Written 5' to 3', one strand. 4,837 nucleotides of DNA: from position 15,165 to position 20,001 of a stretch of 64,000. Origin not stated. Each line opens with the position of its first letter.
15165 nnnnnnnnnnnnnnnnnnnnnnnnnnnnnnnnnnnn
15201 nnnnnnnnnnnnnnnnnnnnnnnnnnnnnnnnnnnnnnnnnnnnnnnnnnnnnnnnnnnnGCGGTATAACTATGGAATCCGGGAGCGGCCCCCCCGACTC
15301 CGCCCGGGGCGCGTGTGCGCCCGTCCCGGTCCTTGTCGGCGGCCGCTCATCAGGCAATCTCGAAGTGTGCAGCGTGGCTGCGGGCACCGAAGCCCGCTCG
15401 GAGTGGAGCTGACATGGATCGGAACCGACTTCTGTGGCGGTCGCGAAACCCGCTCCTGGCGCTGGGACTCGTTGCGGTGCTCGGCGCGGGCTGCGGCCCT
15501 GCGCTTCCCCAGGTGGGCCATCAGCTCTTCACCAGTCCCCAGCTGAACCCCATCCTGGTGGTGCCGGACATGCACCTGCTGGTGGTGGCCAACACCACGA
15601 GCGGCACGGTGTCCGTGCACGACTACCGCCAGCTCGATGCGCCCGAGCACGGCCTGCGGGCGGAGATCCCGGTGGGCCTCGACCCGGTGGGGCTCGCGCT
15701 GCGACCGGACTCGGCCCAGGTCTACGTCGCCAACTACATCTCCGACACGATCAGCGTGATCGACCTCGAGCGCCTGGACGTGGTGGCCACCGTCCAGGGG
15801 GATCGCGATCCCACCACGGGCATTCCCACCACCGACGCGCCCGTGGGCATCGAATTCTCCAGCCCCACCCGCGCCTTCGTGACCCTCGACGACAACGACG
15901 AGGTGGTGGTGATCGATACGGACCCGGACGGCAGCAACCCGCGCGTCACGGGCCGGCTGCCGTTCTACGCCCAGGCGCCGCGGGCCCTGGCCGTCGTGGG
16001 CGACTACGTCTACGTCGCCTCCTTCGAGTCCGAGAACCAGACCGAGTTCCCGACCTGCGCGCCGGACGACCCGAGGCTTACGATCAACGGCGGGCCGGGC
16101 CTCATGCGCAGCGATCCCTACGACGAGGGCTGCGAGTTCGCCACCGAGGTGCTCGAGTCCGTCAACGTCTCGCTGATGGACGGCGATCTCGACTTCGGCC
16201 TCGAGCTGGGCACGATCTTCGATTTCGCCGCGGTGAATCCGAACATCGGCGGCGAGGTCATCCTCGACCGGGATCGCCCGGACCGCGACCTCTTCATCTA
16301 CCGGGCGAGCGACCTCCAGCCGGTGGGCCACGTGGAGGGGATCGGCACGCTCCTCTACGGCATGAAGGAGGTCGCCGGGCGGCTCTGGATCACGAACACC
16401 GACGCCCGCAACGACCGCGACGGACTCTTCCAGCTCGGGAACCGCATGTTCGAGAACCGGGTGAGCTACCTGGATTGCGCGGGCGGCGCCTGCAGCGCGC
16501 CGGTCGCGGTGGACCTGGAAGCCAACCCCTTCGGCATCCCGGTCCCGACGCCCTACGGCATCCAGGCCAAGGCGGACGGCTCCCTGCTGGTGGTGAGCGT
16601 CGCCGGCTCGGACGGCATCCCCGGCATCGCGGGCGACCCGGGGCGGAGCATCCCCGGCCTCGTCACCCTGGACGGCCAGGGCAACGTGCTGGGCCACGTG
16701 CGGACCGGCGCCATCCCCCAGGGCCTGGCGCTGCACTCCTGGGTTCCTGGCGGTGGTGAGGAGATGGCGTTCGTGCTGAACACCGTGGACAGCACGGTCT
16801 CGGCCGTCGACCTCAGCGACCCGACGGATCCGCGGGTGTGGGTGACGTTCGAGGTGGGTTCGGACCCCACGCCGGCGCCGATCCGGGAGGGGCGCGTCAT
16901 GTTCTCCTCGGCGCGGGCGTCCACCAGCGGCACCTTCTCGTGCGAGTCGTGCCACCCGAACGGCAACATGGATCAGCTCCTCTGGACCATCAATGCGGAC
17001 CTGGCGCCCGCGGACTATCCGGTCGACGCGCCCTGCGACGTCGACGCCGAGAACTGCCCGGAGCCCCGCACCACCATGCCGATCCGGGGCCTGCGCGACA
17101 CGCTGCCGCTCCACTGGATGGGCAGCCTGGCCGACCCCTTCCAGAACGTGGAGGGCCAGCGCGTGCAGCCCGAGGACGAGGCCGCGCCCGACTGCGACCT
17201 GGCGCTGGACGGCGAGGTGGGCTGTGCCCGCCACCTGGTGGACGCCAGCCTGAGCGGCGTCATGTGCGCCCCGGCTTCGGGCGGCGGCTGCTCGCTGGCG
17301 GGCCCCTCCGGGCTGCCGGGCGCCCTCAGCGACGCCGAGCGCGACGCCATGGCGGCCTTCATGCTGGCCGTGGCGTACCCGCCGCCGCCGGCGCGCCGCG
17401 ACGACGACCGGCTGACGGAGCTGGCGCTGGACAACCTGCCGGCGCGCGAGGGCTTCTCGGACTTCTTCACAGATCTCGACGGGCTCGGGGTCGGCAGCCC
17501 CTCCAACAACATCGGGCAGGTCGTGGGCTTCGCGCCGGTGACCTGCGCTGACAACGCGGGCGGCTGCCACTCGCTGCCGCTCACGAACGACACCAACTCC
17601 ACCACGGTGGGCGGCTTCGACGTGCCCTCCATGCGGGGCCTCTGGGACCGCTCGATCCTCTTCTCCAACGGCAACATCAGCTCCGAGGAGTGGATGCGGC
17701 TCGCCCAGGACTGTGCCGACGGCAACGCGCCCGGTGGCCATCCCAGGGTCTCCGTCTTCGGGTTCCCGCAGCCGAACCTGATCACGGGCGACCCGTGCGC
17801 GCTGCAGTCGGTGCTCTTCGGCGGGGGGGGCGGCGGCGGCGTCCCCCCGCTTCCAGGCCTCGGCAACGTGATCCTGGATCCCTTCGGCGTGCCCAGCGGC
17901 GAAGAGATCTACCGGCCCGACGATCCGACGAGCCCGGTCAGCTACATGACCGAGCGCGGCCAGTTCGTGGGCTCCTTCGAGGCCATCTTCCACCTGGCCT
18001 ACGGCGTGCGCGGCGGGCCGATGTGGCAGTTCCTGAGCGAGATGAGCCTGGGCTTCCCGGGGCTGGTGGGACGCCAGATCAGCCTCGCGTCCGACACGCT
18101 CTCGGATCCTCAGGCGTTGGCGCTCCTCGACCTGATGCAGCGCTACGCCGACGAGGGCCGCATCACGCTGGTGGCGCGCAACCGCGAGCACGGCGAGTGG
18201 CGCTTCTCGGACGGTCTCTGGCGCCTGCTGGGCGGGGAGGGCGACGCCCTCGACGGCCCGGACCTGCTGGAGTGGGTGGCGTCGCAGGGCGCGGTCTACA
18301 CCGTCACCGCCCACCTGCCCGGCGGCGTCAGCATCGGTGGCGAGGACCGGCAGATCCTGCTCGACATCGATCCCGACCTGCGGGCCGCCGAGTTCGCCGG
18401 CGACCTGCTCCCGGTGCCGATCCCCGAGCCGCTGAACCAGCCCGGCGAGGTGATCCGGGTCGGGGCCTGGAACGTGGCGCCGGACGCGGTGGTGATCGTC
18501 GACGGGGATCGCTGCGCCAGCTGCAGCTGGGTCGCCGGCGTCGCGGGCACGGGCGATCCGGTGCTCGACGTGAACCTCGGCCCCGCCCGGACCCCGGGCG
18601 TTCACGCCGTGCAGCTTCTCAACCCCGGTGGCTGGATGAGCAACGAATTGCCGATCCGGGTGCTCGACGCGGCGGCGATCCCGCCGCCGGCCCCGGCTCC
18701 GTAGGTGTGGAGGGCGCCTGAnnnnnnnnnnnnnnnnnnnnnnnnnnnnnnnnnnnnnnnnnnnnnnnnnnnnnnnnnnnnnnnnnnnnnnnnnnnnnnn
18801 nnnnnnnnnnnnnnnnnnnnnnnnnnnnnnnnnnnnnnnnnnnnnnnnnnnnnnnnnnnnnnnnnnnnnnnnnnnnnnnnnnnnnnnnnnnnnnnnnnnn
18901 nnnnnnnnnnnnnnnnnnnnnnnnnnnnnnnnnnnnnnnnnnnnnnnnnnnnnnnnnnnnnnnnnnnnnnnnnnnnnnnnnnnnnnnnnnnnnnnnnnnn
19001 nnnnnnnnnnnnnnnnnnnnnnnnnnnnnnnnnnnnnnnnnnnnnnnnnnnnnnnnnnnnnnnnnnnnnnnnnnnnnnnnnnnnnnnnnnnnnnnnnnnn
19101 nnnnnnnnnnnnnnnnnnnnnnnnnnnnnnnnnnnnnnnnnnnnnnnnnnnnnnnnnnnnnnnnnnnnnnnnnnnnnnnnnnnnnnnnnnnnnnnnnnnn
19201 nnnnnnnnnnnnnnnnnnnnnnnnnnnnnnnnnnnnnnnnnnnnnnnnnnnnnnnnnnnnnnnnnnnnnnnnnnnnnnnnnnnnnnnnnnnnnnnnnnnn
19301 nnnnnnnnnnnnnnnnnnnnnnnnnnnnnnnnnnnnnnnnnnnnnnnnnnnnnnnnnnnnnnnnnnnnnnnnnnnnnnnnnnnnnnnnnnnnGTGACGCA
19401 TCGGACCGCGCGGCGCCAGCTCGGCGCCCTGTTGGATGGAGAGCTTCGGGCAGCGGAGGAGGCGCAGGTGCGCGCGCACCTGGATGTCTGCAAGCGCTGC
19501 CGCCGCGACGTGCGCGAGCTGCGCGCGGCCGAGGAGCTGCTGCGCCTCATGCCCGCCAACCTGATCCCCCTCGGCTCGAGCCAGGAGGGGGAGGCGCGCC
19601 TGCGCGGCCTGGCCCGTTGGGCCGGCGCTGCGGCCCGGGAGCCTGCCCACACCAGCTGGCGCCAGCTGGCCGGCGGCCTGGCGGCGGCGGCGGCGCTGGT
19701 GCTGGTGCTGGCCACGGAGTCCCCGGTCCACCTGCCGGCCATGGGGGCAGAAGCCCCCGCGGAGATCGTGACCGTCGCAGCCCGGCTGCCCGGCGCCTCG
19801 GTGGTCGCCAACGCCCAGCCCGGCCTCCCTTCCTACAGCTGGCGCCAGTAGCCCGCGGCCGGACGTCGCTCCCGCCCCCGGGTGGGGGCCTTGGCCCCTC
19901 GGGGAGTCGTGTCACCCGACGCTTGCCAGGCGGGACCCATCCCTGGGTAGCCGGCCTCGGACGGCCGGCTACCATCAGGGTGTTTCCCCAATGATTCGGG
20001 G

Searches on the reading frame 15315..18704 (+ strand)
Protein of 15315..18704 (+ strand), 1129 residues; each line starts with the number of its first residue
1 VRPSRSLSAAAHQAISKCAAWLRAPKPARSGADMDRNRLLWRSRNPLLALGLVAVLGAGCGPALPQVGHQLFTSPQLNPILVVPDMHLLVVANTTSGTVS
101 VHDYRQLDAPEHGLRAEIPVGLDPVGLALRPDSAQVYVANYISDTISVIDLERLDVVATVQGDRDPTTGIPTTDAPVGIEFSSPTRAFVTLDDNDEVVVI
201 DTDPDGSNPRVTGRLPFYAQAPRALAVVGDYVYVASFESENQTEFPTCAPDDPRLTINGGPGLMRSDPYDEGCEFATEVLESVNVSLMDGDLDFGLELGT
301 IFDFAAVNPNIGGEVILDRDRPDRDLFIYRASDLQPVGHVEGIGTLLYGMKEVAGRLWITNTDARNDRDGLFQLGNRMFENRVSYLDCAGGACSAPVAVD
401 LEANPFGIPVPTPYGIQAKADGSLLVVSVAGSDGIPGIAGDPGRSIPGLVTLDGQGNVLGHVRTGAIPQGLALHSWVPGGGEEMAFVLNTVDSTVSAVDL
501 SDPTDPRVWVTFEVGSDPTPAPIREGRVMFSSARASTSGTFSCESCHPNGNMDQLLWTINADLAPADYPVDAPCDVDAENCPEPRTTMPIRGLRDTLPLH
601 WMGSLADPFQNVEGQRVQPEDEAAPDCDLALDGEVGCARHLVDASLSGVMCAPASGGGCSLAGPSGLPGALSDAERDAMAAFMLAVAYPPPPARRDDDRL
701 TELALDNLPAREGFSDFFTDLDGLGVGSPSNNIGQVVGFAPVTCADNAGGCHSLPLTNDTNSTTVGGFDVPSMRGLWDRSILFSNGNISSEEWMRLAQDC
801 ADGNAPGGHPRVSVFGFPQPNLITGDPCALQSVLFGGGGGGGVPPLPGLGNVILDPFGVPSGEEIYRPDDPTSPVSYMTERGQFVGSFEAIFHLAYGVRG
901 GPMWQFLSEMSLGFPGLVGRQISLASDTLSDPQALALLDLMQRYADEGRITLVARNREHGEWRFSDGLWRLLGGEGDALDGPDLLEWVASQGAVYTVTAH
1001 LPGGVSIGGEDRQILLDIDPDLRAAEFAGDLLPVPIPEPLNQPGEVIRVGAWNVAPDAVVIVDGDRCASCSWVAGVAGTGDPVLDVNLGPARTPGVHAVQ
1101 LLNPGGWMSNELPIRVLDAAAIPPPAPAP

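Call 7: search_protein_families(library=pfam, proteins=[window:15315-18704:+], max_evalue=0.001)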
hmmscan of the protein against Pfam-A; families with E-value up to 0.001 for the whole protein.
window:15315-18704:+ (1129 aa): 2 families
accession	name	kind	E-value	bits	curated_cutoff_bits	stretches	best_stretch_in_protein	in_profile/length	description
PF21783.3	YNCE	-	0.00018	21.4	27.1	0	116-167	64-115/339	YNCE-like beta-propeller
PF10282.15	Lactonase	-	0.00036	20.3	21.7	0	84-243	152-316/344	Lactonase, 7-bladed beta-propeller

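Call 55: search_protein_families(library=ncbifam, proteins=[window:15315-18704:+], max_evalue=0.01)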
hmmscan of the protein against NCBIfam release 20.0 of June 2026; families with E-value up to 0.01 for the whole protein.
window:15315-18704:+ (1129 aa): 5 families
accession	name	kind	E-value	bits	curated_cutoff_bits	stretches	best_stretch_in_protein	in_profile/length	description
TIGR03866.1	PQQ_ABC_repeats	subfamily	7e-08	31.9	287.3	1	134-204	11-72/310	PQQ-dependent catabolism-associated beta-propeller protein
NF052340.1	hydrazine_beta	equivalog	2.3e-07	30.2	560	1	75-162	33-115/372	hydrazine synthase subunit beta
TIGR02276.1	beta_rpt_yvtn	repeat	6.6e-07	29.2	27.85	1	131-166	1-36/42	beta-propeller repeat protein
NF052342.1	hydrazine_BC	exception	4.3e-06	25.2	1250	1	79-161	43-120/690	hydrazine synthase subunit beta-gamma fusion subunit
NF052460.1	L-NosZ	equivalog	9.3e-05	21.1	700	1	116-169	168-221/480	clade III lactonase-type nitrous-oxide reductase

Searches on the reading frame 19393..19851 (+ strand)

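Call 77: search_protein_families(library=pfam, proteins=[window:19393-19851:+], max_evalue=0.001)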
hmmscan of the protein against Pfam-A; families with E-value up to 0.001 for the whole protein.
window:19393-19851:+ (152 aa): 1 family
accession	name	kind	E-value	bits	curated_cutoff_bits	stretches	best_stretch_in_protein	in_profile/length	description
PF13490.11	zf-HC2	-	8.8e-10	38.9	22.2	1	5-37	3-35/35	Putative zinc-finger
